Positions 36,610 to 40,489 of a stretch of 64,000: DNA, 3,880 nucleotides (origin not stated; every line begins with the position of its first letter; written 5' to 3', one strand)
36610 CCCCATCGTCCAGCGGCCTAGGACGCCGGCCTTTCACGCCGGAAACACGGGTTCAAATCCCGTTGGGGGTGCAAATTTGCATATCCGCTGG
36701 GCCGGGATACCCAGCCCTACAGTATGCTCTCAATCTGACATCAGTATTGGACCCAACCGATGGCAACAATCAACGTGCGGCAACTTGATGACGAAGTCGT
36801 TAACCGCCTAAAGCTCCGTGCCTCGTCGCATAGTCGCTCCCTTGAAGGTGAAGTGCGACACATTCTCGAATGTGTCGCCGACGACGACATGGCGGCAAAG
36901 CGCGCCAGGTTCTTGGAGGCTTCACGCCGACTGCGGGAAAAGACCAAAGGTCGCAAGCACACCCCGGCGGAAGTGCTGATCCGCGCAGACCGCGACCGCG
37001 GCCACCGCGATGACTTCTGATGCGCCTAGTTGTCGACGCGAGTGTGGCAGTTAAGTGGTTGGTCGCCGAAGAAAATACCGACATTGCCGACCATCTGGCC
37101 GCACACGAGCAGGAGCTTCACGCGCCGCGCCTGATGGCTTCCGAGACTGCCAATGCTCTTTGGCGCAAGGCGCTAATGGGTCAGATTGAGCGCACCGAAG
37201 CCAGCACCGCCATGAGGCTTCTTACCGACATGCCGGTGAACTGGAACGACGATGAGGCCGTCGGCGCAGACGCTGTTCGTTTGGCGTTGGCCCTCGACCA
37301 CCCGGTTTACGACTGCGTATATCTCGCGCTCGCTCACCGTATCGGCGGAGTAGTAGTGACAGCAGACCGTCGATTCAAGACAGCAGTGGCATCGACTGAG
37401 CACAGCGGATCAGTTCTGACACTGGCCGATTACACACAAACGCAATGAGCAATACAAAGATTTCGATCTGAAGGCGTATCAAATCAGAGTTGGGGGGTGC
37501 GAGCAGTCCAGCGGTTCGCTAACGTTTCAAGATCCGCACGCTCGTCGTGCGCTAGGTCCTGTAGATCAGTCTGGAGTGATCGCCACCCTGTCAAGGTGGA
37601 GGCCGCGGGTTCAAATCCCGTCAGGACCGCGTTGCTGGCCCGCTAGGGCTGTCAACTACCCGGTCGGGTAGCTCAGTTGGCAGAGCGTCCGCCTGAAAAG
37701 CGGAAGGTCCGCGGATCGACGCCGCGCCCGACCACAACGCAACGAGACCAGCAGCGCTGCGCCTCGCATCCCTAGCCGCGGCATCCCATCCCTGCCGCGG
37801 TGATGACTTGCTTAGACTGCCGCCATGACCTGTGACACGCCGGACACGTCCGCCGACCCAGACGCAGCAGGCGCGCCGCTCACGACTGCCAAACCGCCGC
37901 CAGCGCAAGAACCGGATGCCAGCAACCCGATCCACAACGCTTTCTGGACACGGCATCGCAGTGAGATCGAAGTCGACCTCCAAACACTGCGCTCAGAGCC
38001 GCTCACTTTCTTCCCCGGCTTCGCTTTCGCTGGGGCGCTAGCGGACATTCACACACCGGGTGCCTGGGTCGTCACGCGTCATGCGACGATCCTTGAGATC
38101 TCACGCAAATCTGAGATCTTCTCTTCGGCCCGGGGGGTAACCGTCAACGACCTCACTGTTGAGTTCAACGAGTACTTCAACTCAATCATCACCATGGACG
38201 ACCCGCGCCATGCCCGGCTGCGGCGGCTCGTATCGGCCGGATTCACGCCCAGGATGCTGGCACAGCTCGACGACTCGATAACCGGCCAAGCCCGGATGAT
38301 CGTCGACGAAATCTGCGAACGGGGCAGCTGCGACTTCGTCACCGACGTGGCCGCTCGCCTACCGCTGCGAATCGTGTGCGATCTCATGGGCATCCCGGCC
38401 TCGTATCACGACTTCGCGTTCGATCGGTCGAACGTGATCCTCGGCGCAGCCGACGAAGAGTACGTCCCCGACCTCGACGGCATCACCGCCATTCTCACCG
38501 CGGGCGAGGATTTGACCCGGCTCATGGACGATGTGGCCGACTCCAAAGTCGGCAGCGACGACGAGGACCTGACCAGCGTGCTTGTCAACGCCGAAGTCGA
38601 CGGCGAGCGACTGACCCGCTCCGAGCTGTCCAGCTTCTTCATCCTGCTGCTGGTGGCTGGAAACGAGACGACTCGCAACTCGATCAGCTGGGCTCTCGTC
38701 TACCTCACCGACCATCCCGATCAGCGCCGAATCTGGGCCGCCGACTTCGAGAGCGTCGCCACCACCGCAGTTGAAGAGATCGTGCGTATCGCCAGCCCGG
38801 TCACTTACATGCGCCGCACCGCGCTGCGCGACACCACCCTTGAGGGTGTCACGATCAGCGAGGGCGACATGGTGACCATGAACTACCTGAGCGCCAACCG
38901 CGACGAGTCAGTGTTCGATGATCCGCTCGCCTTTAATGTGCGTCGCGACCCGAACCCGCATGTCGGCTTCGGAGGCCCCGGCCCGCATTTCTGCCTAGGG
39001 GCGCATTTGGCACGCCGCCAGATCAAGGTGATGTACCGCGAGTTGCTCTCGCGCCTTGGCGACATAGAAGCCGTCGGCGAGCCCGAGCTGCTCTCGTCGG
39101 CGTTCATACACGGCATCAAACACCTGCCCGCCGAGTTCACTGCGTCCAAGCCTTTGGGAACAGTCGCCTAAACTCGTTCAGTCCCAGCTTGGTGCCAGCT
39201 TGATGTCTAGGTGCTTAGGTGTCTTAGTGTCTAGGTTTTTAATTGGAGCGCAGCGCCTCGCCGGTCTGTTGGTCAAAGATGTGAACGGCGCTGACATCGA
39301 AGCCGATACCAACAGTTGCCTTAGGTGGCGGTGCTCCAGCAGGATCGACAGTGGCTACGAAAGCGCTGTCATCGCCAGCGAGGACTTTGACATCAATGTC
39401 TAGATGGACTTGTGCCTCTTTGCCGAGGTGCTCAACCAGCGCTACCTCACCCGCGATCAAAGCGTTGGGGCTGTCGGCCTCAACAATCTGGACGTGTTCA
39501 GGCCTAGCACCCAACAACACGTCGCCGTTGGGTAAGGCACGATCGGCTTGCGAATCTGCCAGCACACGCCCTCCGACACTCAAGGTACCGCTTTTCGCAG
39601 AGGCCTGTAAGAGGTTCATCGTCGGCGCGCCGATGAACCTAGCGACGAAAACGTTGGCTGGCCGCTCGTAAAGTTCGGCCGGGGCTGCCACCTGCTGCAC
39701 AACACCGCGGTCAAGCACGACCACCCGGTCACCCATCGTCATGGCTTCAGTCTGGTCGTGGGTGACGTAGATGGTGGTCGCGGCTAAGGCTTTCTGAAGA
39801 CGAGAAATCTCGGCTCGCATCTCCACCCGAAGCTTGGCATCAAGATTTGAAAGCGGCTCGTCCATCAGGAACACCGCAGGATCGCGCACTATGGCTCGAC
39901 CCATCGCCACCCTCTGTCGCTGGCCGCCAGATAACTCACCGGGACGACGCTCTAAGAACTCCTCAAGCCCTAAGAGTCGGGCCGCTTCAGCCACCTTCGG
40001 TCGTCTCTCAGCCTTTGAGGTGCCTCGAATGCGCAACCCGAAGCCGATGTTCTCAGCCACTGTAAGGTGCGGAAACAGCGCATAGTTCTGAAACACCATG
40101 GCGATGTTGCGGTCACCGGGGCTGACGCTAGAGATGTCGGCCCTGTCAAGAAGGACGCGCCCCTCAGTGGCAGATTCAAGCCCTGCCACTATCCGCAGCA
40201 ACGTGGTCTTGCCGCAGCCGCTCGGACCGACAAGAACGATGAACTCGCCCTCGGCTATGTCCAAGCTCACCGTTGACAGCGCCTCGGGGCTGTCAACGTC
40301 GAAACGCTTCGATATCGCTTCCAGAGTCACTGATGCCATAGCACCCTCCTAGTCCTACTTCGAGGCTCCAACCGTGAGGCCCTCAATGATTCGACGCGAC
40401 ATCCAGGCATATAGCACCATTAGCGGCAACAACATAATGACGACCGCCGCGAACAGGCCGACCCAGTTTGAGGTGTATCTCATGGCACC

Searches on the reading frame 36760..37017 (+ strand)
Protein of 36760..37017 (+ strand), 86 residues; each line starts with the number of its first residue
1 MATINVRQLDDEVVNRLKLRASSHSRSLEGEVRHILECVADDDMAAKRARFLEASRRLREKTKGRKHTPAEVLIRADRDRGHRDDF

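Call 81: search_protein_families(library=padloc, proteins=[window:36760-37017:+], max_evalue=0.01)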
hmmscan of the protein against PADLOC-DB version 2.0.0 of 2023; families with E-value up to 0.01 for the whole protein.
window:36760-37017:+ (86 aa): 0 families

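Call 82: search_protein_families(library=pfam, proteins=[window:36760-37017:+], max_evalue=0.01)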
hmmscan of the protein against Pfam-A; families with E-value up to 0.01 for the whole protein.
window:36760-37017:+ (86 aa): 1 family
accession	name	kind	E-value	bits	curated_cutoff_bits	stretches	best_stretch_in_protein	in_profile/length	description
PF22513.2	FitA-like_RHH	-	1.3e-14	54.3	27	1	2-38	1-37/39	Antitoxin FitA-like, ribbon-helix-helix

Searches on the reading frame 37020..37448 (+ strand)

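Call 63: search_protein_families(library=pfam, proteins=[window:37020-37448:+], max_evalue=0.01)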
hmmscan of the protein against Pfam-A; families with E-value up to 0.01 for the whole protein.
window:37020-37448:+ (142 aa): 1 family
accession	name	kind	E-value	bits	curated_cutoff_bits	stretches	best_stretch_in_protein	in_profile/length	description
PF01850.27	PIN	-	3.5e-12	47.4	23.6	1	4-121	2-116/120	PIN domain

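Call 81: search_protein_families(library=padloc, proteins=[window:37020-37445:+], max_evalue=0.01)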
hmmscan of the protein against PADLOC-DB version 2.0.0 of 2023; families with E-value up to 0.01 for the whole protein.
window:37020-37445:+ (142 aa): 0 families

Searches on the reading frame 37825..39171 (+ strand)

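Call 63: search_protein_families(library=pfam, proteins=[window:37825-39171:+], max_evalue=0.01)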
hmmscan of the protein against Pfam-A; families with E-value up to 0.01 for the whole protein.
window:37825-39171:+ (448 aa): 1 family
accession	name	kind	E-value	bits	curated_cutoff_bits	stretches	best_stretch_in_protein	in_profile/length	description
PF00067.27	p450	-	3.2e-25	89.3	22.8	2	314-410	326-431/462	Cytochrome P450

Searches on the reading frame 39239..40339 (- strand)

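Call 63: search_protein_families(library=pfam, proteins=[window:39239-40339:-], max_evalue=0.01)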
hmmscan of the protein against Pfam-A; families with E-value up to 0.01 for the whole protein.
window:39239-40339:- (366 aa): 16 families
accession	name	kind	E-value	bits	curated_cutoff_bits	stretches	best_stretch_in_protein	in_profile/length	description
PF00005.33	ABC_tran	-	8.1e-36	124.1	25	1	21-163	1-136/137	ABC transporter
PF08402.16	TOBE_2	-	8e-08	32.7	21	1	276-355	1-76/76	TOBE domain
PF17912.7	OB_MalK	-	4.9e-06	27.8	27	1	237-283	1-53/53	MalK OB fold domain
PF13304.12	AAA_21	-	4.1e-05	24.2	27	1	33-56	1-24/304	AAA domain, putative AbiEii toxin, Type IV TA system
PF03215.21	Rad17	-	0.00043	20.7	23.8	1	16-52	30-66/186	Rad17 P-loop domain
PF13521.12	AAA_28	-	0.00047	20.9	27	0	34-52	2-20/164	AAA domain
PF13481.12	AAA_25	-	0.00052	20.1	27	1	24-48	26-50/195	AAA domain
PF13191.12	AAA_16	-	0.0006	20.8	32.6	1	30-70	21-63/167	AAA ATPase domain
PF02463.25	SMC_N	-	0.0012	18.7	40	0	31-204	24-209/220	RecF/RecN/SMC N terminal domain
PF13401.12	AAA_22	-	0.0014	19.4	27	1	32-55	6-29/130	AAA domain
PF17850.7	CysA_C_terminal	-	0.0017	19.4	29.7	1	242-285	1-43/43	CysA C-terminal regulatory domain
PF20703.3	nSTAND1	-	0.0019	18.3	27.1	1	26-84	28-86/379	Novel STAND NTPase 1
PF01078.27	Mg_chelatase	-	0.0019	18.1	20.3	1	24-96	15-87/207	Magnesium chelatase, subunit ChlI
PF00004.35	AAA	-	0.0025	18.7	21.2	1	34-54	1-21/131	ATPase family associated with various cellular activities (AAA)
PF03193.22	RsgA_GTPase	-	0.0076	16.5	30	0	19-54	95-129/174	RsgA GTPase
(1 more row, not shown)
